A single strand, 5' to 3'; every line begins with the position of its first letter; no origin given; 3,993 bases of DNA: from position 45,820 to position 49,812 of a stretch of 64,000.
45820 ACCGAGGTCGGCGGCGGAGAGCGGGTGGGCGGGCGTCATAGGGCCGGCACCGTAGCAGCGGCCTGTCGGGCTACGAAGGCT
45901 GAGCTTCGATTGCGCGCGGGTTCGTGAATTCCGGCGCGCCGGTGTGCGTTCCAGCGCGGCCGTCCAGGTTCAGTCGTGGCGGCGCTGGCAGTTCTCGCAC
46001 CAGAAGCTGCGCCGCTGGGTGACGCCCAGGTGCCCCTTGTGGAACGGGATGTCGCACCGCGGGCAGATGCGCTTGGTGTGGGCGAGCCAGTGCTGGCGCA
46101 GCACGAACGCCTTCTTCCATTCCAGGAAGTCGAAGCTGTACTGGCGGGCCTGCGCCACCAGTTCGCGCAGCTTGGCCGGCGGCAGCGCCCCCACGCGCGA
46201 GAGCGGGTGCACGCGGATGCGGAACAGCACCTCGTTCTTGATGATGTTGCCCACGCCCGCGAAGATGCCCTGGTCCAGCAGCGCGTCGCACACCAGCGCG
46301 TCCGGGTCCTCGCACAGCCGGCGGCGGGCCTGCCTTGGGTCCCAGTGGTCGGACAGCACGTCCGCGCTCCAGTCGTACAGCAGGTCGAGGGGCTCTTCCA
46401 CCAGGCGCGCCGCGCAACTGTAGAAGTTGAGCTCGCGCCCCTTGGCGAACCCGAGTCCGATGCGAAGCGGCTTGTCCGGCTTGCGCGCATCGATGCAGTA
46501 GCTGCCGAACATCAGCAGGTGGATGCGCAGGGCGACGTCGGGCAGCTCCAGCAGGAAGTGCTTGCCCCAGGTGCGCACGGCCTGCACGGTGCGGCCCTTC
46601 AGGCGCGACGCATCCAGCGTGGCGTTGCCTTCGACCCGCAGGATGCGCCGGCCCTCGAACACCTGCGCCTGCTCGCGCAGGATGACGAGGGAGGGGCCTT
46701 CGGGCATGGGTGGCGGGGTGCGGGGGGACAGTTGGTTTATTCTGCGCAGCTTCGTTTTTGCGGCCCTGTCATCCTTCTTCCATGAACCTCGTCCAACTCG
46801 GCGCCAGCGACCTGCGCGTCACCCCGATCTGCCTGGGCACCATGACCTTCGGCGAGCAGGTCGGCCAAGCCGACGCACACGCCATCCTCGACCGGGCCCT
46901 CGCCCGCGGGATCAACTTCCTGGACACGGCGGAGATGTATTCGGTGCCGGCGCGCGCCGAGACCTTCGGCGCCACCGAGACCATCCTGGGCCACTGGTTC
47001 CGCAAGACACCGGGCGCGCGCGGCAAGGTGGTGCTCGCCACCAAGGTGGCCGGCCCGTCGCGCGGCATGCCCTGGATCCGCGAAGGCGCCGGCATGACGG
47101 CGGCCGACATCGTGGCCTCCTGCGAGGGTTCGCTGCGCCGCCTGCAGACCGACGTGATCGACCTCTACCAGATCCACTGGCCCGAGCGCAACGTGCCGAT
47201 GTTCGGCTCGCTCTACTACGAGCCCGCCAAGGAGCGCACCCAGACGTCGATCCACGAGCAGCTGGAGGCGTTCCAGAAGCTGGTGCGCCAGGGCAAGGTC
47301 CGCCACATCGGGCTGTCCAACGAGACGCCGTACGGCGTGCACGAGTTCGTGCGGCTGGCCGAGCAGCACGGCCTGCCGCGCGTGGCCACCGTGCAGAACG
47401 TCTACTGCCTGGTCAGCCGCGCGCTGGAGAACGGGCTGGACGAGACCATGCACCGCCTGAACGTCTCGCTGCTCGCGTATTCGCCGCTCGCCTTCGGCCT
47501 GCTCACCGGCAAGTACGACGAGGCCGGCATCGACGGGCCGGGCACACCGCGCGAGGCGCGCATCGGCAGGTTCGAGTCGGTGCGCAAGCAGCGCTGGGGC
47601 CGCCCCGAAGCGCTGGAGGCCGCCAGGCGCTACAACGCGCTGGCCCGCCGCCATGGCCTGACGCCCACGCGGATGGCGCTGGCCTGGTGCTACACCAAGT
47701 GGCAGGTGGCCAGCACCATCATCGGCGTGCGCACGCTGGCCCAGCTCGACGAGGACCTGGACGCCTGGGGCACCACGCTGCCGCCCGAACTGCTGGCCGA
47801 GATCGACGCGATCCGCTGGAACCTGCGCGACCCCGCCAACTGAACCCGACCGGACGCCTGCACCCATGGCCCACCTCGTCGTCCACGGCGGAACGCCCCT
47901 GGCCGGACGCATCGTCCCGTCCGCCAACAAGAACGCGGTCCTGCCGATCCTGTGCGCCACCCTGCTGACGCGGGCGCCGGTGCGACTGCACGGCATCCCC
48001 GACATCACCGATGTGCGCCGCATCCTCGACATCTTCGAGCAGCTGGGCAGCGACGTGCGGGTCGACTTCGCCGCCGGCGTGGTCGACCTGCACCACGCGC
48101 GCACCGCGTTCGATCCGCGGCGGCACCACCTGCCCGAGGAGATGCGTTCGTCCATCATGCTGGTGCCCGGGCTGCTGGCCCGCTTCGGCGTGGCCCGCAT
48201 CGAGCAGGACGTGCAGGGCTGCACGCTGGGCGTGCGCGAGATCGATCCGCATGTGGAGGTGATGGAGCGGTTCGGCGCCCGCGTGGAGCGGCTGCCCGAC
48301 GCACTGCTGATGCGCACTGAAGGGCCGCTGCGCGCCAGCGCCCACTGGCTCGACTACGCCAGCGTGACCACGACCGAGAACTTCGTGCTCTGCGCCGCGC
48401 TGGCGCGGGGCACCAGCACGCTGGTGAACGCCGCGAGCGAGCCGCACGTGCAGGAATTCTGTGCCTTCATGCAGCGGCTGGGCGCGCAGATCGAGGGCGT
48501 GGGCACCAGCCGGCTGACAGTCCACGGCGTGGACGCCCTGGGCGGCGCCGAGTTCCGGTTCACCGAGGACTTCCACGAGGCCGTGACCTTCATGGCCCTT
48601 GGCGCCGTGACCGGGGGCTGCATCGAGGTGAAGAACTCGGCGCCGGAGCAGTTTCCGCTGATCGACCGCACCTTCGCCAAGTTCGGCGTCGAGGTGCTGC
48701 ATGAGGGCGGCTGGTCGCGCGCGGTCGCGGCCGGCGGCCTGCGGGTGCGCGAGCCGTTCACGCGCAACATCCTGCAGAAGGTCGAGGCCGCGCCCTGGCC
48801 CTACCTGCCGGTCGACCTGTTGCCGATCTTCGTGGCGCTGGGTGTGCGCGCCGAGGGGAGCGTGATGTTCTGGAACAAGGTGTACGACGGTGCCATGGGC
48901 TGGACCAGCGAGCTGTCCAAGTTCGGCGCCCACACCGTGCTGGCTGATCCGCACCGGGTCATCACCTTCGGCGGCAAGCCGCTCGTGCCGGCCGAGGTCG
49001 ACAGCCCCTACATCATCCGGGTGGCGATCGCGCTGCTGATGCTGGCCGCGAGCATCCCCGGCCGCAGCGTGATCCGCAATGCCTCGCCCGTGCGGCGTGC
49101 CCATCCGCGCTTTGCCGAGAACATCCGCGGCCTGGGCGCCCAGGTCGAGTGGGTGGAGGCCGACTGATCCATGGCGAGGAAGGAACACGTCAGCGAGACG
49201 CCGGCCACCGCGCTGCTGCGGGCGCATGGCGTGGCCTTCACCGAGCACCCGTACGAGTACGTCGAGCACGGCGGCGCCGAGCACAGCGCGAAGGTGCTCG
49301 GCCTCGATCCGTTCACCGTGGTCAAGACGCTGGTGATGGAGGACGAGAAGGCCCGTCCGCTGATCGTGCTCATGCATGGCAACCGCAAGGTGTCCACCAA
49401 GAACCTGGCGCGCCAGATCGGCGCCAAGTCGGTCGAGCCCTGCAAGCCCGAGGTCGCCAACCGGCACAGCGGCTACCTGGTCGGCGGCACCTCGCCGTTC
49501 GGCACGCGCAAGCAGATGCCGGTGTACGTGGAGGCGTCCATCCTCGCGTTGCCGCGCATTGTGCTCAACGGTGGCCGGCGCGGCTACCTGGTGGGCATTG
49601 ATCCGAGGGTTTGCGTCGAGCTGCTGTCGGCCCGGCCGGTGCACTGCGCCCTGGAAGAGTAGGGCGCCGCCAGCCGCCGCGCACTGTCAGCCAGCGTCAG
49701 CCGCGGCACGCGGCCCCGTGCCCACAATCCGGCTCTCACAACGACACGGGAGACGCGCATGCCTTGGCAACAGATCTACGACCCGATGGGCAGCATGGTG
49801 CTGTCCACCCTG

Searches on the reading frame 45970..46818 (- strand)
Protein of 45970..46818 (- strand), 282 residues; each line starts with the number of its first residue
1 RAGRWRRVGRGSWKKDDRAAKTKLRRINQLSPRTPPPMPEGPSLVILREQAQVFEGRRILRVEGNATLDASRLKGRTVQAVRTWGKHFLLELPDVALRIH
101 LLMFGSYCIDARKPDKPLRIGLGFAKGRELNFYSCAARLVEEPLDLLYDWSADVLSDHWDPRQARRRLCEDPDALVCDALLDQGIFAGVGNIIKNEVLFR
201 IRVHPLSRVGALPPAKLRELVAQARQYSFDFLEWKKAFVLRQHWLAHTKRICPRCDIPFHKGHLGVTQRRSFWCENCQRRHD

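Call 71: search_protein_families(library=pfam, proteins=[window:45970-46818:-], max_evalue=0.0001)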
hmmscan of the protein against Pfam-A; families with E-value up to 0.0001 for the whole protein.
window:45970-46818:- (282 aa): 2 families
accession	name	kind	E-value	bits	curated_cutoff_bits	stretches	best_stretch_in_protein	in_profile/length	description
PF01149.29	Fapy_DNA_glyco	-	7.2e-11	43.2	25.5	1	38-132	1-108/117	Formamidopyrimidine-DNA glycosylase N-terminal domain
PF06831.19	H2TH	-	5.7e-10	39.5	34.7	1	157-224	8-74/93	Formamidopyrimidine-DNA glycosylase H2TH domain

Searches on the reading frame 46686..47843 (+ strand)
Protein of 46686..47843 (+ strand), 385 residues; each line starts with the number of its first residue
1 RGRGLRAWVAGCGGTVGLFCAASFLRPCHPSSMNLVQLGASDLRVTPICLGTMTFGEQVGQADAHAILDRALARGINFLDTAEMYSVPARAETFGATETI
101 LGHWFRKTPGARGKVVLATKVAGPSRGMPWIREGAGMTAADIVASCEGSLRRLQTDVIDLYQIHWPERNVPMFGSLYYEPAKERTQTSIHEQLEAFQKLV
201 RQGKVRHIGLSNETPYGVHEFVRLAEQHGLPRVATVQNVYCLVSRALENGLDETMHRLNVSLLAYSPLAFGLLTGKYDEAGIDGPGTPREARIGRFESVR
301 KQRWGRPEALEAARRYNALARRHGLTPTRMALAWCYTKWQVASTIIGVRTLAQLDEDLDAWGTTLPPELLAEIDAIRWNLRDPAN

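Call 71: search_protein_families(library=pfam, proteins=[window:46686-47843:+], max_evalue=0.0001)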
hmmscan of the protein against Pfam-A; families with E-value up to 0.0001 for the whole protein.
window:46686-47843:+ (385 aa): 1 family
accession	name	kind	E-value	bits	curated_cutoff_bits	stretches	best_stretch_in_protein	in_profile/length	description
PF00248.27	Aldo_ket_red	-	1.6e-67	228.1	24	1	47-376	1-289/291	Aldo/keto reductase family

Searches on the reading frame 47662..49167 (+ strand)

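Call 71: search_protein_families(library=pfam, proteins=[window:47662-49167:+], max_evalue=0.0001)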
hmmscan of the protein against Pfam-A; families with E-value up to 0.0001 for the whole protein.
window:47662-49167:+ (501 aa): 1 family
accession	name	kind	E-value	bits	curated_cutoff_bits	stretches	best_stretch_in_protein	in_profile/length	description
PF00275.25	EPSP_synthase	-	3.9e-50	171.2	22.8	1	75-487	2-416/417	EPSP synthase (3-phosphoshikimate 1-carboxyvinyltransferase)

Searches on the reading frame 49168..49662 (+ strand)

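Call 71: search_protein_families(library=pfam, proteins=[window:49168-49662:+], max_evalue=0.0001)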
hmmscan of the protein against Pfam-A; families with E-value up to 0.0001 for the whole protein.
window:49168-49662:+ (164 aa): 1 family
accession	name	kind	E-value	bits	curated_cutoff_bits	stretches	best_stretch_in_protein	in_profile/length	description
PF04073.20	tRNA_edit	-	1.4e-26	93.4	25.5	1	37-147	7-118/123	Aminoacyl-tRNA editing domain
